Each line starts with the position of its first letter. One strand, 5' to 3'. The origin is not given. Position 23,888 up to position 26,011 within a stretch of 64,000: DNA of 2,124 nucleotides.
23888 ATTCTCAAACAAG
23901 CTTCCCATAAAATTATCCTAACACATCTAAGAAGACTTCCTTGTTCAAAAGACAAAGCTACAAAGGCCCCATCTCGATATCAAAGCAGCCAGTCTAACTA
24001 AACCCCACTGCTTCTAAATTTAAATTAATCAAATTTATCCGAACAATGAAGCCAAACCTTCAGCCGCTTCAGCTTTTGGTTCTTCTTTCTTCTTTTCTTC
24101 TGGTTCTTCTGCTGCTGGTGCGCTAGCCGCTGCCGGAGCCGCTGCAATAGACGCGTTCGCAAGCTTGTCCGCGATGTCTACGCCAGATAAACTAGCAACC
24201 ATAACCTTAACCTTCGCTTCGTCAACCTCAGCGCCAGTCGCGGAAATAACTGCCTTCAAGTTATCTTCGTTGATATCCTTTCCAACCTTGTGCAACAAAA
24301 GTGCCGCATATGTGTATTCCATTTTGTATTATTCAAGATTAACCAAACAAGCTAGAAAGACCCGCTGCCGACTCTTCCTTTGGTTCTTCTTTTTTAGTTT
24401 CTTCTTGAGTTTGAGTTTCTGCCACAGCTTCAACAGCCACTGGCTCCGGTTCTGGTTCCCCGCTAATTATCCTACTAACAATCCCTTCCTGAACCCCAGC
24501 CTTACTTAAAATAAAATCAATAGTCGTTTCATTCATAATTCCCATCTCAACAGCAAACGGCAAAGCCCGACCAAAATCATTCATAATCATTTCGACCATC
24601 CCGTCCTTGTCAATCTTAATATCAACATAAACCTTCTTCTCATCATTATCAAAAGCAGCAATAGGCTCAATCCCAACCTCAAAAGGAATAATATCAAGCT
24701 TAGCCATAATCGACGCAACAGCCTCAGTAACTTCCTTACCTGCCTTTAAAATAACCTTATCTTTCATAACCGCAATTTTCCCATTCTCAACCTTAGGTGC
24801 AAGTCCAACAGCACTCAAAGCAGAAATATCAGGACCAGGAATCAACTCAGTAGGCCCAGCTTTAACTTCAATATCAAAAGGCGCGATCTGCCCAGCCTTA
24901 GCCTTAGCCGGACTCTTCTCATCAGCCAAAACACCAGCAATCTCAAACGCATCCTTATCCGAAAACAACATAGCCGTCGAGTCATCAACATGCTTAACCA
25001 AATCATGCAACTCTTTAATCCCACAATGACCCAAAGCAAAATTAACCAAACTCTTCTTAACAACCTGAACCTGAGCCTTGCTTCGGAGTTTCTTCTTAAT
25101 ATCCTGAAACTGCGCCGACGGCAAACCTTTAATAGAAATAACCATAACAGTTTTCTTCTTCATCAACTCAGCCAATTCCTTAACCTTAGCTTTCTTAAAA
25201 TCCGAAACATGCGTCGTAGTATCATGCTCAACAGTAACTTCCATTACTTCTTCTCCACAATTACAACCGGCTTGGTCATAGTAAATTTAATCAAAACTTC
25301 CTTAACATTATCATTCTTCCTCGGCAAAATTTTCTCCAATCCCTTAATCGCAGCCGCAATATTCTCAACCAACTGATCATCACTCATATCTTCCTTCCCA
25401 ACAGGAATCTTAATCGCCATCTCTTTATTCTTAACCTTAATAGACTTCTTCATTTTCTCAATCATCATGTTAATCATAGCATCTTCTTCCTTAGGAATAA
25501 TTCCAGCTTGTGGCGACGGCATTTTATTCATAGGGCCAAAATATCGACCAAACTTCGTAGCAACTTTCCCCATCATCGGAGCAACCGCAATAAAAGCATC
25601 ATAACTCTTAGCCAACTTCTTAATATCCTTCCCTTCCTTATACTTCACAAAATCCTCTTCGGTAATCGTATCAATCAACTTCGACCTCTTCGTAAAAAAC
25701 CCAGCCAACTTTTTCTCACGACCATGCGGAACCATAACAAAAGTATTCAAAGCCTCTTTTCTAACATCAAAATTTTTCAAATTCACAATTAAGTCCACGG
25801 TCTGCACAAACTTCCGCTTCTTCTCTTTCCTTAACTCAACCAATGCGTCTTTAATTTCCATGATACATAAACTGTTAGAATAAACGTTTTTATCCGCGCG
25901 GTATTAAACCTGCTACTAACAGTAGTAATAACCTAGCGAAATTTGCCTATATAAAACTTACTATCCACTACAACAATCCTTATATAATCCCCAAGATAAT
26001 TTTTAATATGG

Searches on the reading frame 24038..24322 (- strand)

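Call 69: search_protein_families(library=pfam, proteins=[window:24038-24322:-], max_evalue=0.001)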
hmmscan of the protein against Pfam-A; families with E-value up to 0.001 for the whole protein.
window:24038-24322:- (95 aa): 1 family
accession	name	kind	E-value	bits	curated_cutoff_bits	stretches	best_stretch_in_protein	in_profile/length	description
PF00428.24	Ribosomal_60s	-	7.4e-12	46.1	28.1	1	17-88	2-83/88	60s Acidic ribosomal protein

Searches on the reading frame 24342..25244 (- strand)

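Call 69: search_protein_families(library=pfam, proteins=[window:24342-25244:-], max_evalue=0.001)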
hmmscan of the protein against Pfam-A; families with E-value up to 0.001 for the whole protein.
window:24342-25244:- (301 aa): 2 families
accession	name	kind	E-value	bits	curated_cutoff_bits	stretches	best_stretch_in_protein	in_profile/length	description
PF00466.25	Ribosomal_L10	-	4.6e-18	65.6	22.8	1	16-108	5-97/100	Ribosomal protein L10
PF17777.6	RL10P_insert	-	6.6e-15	55.2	29.1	1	115-185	1-71/71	Insertion domain in 60S ribosomal protein L10P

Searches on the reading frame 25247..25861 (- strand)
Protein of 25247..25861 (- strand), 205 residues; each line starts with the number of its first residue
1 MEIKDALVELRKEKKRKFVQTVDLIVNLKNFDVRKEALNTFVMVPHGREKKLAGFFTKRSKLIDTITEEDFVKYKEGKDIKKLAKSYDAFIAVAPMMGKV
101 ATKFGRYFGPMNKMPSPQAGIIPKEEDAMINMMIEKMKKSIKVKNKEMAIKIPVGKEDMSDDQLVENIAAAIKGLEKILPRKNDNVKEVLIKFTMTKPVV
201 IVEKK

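Call 69: search_protein_families(library=pfam, proteins=[window:25247-25861:-], max_evalue=0.001)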
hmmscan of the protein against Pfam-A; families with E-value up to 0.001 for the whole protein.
window:25247-25861:- (205 aa): 1 family
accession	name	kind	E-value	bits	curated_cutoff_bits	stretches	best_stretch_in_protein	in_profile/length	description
PF00687.26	Ribosomal_L1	-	1.2e-30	107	32.2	1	10-196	1-197/198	Ribosomal protein L1p/L10e family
